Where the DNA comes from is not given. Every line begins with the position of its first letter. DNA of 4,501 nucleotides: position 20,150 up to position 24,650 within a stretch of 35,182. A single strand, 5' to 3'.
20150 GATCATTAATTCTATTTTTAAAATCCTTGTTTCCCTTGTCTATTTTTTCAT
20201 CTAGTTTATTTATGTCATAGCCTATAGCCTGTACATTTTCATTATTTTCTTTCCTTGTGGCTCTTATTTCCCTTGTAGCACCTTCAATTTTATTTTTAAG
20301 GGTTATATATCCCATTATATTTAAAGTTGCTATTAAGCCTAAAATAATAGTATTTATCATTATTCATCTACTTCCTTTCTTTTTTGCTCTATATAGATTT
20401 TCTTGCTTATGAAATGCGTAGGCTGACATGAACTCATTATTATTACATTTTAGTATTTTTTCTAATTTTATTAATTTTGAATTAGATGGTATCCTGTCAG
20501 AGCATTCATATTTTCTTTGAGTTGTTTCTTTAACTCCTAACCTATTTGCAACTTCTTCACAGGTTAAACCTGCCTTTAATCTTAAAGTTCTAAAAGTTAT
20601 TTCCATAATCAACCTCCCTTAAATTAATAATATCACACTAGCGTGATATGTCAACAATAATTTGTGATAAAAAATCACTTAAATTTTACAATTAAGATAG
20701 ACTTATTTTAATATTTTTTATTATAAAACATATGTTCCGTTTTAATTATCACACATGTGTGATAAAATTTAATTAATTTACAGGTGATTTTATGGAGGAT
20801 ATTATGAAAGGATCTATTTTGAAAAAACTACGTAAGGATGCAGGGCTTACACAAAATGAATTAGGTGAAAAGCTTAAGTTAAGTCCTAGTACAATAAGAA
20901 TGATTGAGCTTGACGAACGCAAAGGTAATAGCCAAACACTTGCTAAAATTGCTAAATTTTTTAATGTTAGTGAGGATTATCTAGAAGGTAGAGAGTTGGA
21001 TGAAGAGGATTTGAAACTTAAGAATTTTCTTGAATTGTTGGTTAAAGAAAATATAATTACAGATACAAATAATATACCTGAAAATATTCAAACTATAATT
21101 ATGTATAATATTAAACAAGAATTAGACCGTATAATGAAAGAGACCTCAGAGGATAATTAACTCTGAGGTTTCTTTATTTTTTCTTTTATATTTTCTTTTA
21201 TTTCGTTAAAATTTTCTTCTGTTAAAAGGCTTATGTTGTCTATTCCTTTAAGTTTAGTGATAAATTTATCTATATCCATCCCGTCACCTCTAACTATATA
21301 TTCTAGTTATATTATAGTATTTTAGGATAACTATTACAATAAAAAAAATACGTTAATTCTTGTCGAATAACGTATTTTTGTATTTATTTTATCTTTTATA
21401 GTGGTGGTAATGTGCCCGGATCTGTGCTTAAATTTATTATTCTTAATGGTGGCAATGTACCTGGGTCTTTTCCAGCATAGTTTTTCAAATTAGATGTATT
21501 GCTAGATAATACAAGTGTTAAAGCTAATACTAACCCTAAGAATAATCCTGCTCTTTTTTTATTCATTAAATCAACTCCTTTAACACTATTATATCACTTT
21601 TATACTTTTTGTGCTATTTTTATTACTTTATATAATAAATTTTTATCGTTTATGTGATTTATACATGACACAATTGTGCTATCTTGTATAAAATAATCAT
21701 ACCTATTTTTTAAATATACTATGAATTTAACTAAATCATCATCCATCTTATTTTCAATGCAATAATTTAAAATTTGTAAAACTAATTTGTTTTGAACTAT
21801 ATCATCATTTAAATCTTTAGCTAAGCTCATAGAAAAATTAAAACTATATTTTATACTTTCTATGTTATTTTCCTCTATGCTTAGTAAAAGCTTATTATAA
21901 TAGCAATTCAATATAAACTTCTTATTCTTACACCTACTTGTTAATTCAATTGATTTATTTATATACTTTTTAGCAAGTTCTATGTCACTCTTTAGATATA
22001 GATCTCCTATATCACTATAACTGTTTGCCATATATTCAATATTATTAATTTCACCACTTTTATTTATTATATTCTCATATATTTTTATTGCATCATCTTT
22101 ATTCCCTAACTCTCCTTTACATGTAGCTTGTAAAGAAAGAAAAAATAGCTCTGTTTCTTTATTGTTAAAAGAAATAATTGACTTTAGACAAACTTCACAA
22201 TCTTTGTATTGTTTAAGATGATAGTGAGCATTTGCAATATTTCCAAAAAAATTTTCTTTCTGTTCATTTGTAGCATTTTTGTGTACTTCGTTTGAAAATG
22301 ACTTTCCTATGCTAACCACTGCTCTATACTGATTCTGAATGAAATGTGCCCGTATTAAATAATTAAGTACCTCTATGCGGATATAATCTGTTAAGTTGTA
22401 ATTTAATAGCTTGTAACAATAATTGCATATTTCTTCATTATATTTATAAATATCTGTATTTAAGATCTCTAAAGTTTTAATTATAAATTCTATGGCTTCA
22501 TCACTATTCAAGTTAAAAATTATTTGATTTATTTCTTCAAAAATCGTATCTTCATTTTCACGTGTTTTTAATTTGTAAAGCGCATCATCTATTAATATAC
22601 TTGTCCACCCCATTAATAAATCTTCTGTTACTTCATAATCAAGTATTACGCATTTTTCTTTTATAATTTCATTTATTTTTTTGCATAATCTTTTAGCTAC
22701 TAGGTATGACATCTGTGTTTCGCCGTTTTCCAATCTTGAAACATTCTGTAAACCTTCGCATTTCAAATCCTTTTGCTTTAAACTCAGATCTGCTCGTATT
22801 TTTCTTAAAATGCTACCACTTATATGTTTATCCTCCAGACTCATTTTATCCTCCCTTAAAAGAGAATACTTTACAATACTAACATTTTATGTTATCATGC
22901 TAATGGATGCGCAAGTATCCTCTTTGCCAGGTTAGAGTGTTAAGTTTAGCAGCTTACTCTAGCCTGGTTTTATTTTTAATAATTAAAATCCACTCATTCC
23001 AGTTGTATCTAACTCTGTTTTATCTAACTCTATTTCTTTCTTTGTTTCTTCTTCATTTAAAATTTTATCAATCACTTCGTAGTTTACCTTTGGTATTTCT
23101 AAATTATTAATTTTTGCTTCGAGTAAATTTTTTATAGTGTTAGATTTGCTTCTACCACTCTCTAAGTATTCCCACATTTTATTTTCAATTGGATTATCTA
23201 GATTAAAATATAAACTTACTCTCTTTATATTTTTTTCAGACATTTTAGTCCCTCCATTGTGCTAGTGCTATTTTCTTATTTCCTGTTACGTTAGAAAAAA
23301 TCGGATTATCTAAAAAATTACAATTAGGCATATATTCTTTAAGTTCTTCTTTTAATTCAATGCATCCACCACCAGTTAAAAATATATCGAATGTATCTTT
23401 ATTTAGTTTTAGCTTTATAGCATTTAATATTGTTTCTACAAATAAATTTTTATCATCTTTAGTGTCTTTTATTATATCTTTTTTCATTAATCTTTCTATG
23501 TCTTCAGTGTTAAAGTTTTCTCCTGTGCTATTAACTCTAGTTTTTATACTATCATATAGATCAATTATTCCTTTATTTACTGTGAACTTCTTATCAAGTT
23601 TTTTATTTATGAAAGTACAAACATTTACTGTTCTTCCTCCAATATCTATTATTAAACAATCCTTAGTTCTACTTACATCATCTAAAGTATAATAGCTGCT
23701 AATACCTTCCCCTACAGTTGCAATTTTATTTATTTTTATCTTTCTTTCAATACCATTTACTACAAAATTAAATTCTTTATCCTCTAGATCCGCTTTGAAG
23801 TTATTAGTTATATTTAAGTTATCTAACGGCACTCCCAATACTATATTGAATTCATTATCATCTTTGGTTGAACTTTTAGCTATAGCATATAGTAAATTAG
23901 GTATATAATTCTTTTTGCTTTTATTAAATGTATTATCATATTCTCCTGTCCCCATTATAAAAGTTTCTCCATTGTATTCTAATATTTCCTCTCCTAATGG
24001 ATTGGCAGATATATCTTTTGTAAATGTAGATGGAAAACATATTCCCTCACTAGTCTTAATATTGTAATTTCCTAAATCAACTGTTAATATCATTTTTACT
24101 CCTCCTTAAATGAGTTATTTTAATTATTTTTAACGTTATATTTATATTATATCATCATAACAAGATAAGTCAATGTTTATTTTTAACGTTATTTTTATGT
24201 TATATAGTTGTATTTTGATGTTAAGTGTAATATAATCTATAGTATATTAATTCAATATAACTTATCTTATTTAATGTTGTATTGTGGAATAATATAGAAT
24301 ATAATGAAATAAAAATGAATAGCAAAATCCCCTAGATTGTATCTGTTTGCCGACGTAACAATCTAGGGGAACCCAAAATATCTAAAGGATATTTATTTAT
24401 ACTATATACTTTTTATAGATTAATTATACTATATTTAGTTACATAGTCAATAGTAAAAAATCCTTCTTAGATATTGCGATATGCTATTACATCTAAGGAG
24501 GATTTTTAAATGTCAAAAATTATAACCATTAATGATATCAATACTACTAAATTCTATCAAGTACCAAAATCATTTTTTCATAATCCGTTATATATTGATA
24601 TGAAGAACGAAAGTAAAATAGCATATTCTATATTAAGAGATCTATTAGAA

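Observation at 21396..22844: Arbitrium-like (RRNPP) peptide-communication cassette beside the immunity switch, with a tandemly duplicated mature-peptide motif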

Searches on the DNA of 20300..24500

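Call 90: search_rna_families(source=window, start=20300, end=24500, threshold=evalue, max_evalue=1)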
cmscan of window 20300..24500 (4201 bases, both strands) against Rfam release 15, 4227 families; matches with E-value up to 1: 0.
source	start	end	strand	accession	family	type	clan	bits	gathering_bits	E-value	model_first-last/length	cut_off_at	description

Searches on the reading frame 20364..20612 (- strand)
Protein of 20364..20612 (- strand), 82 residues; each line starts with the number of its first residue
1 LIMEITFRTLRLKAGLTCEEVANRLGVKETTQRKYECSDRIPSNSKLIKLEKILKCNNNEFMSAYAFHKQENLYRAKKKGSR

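Call 4: search_protein_families(library=pfam, proteins=[window:20364-20612:-], max_evalue=1)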
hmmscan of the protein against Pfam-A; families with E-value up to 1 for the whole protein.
window:20364-20612:- (82 aa): 8 families
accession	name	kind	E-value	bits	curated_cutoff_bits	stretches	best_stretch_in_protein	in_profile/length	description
PF13560.12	HTH_31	-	7.8e-07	29.8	27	1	6-54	5-54/64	Helix-turn-helix domain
PF01381.28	HTH_3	-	1.4e-06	28.7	23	1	8-56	2-50/55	Helix-turn-helix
PF12844.13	HTH_19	-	0.0069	16.7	30.2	1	7-65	4-62/64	Helix-turn-helix domain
PF00705.23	PCNA_N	-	0.059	13.5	20.3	1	25-60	50-85/127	Proliferating cell nuclear antigen, N-terminal domain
PF13413.12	HTH_25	-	0.071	13.4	24.6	1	7-30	2-25/62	Helix-turn-helix domain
PF12840.13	HTH_20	-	0.12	12.9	27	1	10-31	13-34/51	Helix-turn-helix domain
PF04545.22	Sigma70_r4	-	0.14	12.2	24.1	1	10-29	15-34/50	Sigma-70, region 4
PF13384.12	HTH_23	-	0.18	12.1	24.6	1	10-31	11-33/50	Homeodomain-like domain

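Call 6: search_protein_families(library=phrogs, proteins=[window:20364-20612:-], max_evalue=0.01)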
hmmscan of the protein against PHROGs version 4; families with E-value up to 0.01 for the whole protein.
window:20364-20612:- (82 aa): 13 families
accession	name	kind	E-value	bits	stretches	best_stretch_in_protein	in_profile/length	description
phrog_8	-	transcription regulation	1.1e-06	29.4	1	4-63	161-217/346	transcriptional regulator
phrog_7241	-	transcription regulation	1.5e-06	29.3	1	8-61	67-120/122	transcriptional regulator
phrog_3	-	transcription regulation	1.6e-06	29.2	1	1-75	87-159/430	transcriptional repressor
phrog_4836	-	transcription regulation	1.7e-06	28.7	1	6-61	79-134/194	CII-like regulator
phrog_2439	-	transcription regulation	2.4e-06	27.7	1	8-79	13-85/367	transcriptional regulator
phrog_4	-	transcription regulation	3.3e-06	27.4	1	8-63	142-193/400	transcriptional repressor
phrog_7950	-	transcription regulation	3.2e-05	24.9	1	2-38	7-43/68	transcriptional repressor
phrog_4739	-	unknown function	4.7e-05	24.1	1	6-64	71-129/167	-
phrog_2104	-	unknown function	0.00057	21.1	1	7-53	44-90/103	-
phrog_2967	-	transcription regulation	0.00078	20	1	7-66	15-74/225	transcriptional regulator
phrog_38027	-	transcription regulation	0.0016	19.5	1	6-63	72-129/143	transcriptional repressor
phrog_5823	-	transcription regulation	0.0047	17.1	1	8-71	12-76/404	transcriptional regulator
phrog_2328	-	transcription regulation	0.0048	17.7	1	8-57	21-70/128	transcriptional repressor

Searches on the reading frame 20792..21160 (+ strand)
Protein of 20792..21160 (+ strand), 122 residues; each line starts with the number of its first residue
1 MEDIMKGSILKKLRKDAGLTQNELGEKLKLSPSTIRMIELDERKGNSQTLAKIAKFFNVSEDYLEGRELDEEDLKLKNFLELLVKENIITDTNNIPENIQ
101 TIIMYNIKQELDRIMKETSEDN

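Call 4: search_protein_families(library=pfam, proteins=[window:20792-21160:+], max_evalue=1)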
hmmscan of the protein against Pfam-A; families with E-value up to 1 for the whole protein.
window:20792-21160:+ (122 aa): 18 families
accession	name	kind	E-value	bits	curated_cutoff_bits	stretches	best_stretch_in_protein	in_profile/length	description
PF01381.28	HTH_3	-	1.2e-14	54.4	23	1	10-64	1-55/55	Helix-turn-helix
PF12844.13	HTH_19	-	5e-12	46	30.2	1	7-64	1-58/64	Helix-turn-helix domain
PF04545.22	Sigma70_r4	-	2.4e-07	30.6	24.1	1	13-39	15-41/50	Sigma-70, region 4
PF13560.12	HTH_31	-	5.1e-07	30.4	27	1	10-62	6-59/64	Helix-turn-helix domain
PF13412.12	HTH_24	-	1.1e-06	28.5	21.9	1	7-36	6-35/48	Winged helix-turn-helix DNA-binding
PF13413.12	HTH_25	-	4.6e-05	23.6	24.6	1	9-41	1-33/62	Helix-turn-helix domain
PF08279.18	HTH_11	-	9.2e-05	22.7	25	1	9-36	5-33/55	HTH domain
PF13404.12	HTH_AsnC-type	-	0.00068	19.8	27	1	9-36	8-35/42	AsnC-type helix-turn-helix domain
PF13443.12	HTH_26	-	0.0014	19.3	22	1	10-60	2-53/63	Cro/C1-type HTH DNA-binding domain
PF01047.28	MarR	-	0.0017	18.7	24.6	1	8-35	7-34/59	MarR family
PF13384.12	HTH_23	-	0.028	14.7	24.6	1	9-36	10-35/50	Homeodomain-like domain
PF20432.4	Xre-like-HTH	-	0.031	15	25.8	1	10-36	15-41/63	Antitoxin Xre-like helix-turn-helix domain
PF08220.18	HTH_DeoR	-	0.034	14.3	21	1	8-36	4-32/57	DeoR-like helix-turn-helix domain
PF13518.12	HTH_28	-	0.037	14.6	25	0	15-36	9-30/52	Helix-turn-helix domain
PF24406.1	nSTAND_NTPase4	-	0.1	13.2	27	1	55-94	7-43/58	Novel STAND NTPase 4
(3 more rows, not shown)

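Call 6: search_protein_families(library=phrogs, proteins=[window:20792-21160:+], max_evalue=0.01)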
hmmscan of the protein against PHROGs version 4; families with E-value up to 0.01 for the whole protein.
window:20792-21160:+ (122 aa): 18 families
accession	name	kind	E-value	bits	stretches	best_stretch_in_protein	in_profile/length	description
phrog_8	-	transcription regulation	1.6e-19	71.6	1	4-113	75-165/346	transcriptional regulator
phrog_4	-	transcription regulation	4.1e-13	50.1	1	6-93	137-205/400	transcriptional repressor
phrog_3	-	transcription regulation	1.2e-11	46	1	2-80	85-161/430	transcriptional repressor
phrog_2967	-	transcription regulation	1.4e-10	42.1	1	8-110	13-104/225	transcriptional regulator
phrog_2439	-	transcription regulation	1.9e-10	41.2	1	5-69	7-71/367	transcriptional regulator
phrog_5823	-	transcription regulation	1.3e-09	38.7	1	8-75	9-77/404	transcriptional regulator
phrog_7241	-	transcription regulation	2.7e-07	31.6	1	6-64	62-120/122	transcriptional regulator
phrog_2328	-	transcription regulation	3.8e-05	24.5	1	10-65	20-75/128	transcriptional repressor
phrog_1994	-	DNA, RNA and nucleotide metabolism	8.2e-05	23.6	1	10-102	4-90/170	DNA binding protein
phrog_7950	-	transcription regulation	0.0001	23.3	1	10-44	12-46/68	transcriptional repressor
phrog_2104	-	unknown function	0.00045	21.4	1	7-54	41-88/103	-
phrog_4779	-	transcription regulation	0.00047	21.6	1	5-57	2-53/98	transcriptional regulator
phrog_1373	-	transcription regulation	0.00055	20.9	1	10-59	68-117/166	transcriptional regulator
phrog_1124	-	transcription regulation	0.00073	20.1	1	9-65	12-67/177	transcriptional regulator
phrog_4583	-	transcription regulation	0.00083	20.3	1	15-60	20-65/81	transcriptional repressor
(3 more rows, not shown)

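Call 70: search_dna_similar(query=window:20792-21160:+, collection=phages, mode=protein, max_rows=15, max_evalue=0.00001)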
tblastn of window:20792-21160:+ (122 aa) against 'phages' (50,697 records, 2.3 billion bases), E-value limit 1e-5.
Records with a match: 62; places in all: 64; records where one place covers at least 80% of the query: 7.
Best place of each record, by identity: <60% 62.
By first word of the organism name: Listeria 18; Bacillus 13; Clostridium 9; Clostridioides 6; Bacteriophage 3; Lactobacillus 3; Paenibacillus 2; Hydrogenophilus 1; Phage 1; Terrisporobacter 1; and 5 more.
By host as written in the record: Listeria monocytogenes 13; - 6; Bacillus anthracis 4; Clostridioides difficile 3; Bacillus thuringiensis 2; Bacillus anthracis Sterne 2; Listeria monocytogenes ATCC 19115 2; Clostridium tetani ATCC 453 2; and 25 more.
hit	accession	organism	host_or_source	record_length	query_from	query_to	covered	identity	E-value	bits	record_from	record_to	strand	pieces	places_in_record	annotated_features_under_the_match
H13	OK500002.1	Bacillus phage vB_BanS_Athena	Bacillus anthracis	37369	7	119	93%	41.7%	3e-10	61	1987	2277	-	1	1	putative helix-turn-helix transcriptional protein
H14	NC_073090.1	Bacillus phage vB_BanS_Athena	Bacillus anthracis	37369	7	119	93%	41.7%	3e-10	61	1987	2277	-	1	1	putative helix-turn-helix transcriptional protein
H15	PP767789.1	Clostridioides phage phiCDKH02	Clostridioides difficile CD500-12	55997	10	116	88%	35.5%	4e-6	50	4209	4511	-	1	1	helix-turn-helix transcriptional regulator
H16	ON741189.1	Bacillus phage vB_BceS_LY4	Bacillus cereus 367-H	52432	7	80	61%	51.4%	3e-10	62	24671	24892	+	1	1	immunity repressor protein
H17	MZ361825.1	Listeria phage vB_LmoS_P9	Listeria monocytogenes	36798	10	105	79%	37.5%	2e-7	53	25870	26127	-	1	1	CI-like repressor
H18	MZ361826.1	Hydrogenophilus phage vB_LmoS_C996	Hydrogenophilus thermoluteolus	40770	10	105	79%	37.5%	3e-7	53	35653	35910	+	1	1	CI-like repressor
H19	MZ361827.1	Phage vB_LmoS_P7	-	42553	10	105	79%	37.5%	5e-7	52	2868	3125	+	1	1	helix turn helix protein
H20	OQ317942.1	Bacillus phage 0105phi7-2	Bacillus thuringiensis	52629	4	73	57%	50.0%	2e-8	56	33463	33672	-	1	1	putative immunity repressor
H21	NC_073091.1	Bacillus phage 0105phi7-2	Bacillus thuringiensis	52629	4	73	57%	50.0%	2e-8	56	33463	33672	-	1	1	putative immunity repressor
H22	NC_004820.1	Bacillus phage phBC6A51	Bacillus cereus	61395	7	81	61%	45.3%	2e-7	54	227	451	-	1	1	Transcriptional regulator, MerR family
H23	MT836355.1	Bacteriophage sp.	human fecal samples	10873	10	94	70%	38.8%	7e-7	52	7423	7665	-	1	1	record has no annotation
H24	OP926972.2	Listeria phage FHC174-PLM34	Listeria monocytogenes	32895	4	86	68%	38.8%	2e-8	56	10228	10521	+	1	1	hypothetical protein | helix-turn-helix transcriptional regulator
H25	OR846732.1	Listeria phage LM 4-11-1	Listeria monocytogenes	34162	4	86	68%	38.8%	2e-8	56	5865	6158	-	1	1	record has no annotation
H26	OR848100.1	Listeria phage LM 4-14-1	Listeria monocytogenes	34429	4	86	68%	38.8%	2e-8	56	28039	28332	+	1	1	record has no annotation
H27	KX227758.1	Bacillus phage PfNC7401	Bacillus cereus NC7401/2455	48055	4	66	52%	50.8%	1e-7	54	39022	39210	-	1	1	prorepressor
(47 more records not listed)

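Call 72: get_annotated_region(hit=H13, flank=3500)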
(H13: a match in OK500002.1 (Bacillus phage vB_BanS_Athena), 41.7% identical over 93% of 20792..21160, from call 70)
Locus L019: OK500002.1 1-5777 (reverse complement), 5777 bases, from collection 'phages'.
description: Bacillus phage vB_BanS_Athena, complete genome.
organism: Bacillus phage vB_BanS_Athena (NCBI taxid 2894785)
taxonomy: Viruses; Duplodnaviria; Heunggongvirae; Uroviricota; Caudoviricetes
host: Bacillus anthracis; source: raw sewage; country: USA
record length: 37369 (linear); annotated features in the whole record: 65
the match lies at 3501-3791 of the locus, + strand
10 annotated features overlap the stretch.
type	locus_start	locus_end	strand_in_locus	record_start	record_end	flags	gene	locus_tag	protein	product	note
CDS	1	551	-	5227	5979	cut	-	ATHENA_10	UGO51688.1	putative Rha family transcriptional regulator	gp10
CDS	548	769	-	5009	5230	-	-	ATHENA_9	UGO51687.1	putative XRE family transcriptional regulator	gp9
CDS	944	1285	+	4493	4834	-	-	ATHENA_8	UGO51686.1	putative helix-turn-helix transcriptional protein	gp8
CDS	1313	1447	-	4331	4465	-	-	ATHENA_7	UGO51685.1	hypothetical protein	gp7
CDS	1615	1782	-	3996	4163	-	-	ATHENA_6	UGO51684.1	putative xomplement C1q protein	gp6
CDS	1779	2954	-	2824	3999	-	-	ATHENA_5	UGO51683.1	aimr transcriptional regulator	gp5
CDS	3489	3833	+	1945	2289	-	-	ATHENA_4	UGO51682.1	putative helix-turn-helix transcriptional protein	gp4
CDS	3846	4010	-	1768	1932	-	-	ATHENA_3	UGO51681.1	hypothetical protein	gp3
CDS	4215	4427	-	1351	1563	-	-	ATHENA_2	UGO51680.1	hypothetical protein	gp2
CDS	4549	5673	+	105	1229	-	-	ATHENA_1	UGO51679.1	putative site-specific integrase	gp1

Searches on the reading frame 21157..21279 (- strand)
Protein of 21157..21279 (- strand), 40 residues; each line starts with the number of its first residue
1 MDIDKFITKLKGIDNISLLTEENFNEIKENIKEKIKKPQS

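Call 4: search_protein_families(library=pfam, proteins=[window:21157-21279:-], max_evalue=1)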
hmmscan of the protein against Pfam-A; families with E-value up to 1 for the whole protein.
window:21157-21279:- (40 aa): 0 families

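Call 41: search_protein_families(library=ncbifam, proteins=[window:21157-21279:-], max_evalue=0.1)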
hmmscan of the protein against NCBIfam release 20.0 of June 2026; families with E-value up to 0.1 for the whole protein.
window:21157-21279:- (40 aa): 0 families

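Call 71: search_dna_similar(query=window:21157-21279:-, collection=phages, mode=protein, max_rows=15, max_evalue=1)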
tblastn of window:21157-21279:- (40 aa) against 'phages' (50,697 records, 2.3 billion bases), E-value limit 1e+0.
No match.

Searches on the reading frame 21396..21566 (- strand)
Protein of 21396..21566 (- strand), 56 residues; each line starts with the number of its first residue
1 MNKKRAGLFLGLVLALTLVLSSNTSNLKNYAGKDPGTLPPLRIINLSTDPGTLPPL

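Call 4: search_protein_families(library=pfam, proteins=[window:21396-21566:-], max_evalue=1)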
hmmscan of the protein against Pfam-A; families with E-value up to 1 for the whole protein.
window:21396-21566:- (56 aa): 1 family
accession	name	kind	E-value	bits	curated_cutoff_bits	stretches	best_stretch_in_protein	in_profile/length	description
PF02419.22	PsbL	-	0.04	14.4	33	1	5-20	14-29/37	PsbL protein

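Call 6: search_protein_families(library=phrogs, proteins=[window:21396-21566:-], max_evalue=0.01)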
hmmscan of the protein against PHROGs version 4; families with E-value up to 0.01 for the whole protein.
window:21396-21566:- (56 aa): 0 families

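Call 41: search_protein_families(library=ncbifam, proteins=[window:21396-21566:-], max_evalue=0.1)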
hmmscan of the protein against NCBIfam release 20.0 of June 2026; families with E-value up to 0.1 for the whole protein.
window:21396-21566:- (56 aa): 0 families

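Call 110: find_homologous_proteins(query=A6, max_evalue=10)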
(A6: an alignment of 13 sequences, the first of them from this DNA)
Query A6 (13 sequences) (56 aa, profile of the alignment): 17 proteins with E <= 10 among 3931 candidates.
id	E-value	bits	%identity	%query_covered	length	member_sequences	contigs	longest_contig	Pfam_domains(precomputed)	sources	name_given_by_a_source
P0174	5.5e-26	108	89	100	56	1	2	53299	-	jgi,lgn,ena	-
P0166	2.7e-25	106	100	100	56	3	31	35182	-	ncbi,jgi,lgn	-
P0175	1.0e-23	101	54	100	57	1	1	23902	-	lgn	-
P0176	3.0e-23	99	60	100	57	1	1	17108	-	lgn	-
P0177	4.1e-23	99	60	100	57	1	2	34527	-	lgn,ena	-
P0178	4.5e-23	99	71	96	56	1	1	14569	-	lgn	-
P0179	1.5e-21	94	63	100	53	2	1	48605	-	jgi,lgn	-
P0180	5.4e-21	92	66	100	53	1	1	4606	-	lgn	-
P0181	1.9e-20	90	65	96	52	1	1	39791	-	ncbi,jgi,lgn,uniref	ncbi:hypothetical protein [Clostridium sp.]|uniref:hypothetical protein n=1 Tax=Clostridium sp. TaxI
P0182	3.2e-19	87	61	100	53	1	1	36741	-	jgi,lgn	-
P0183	7.0e-19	85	48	100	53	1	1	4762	-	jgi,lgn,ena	-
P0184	2.3e-18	84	48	93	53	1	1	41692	-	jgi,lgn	-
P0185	5.1e-16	76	47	100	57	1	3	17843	-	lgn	-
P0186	6.1e-13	66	48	41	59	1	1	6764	-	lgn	-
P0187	3.9e-10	57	31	86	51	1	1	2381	-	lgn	-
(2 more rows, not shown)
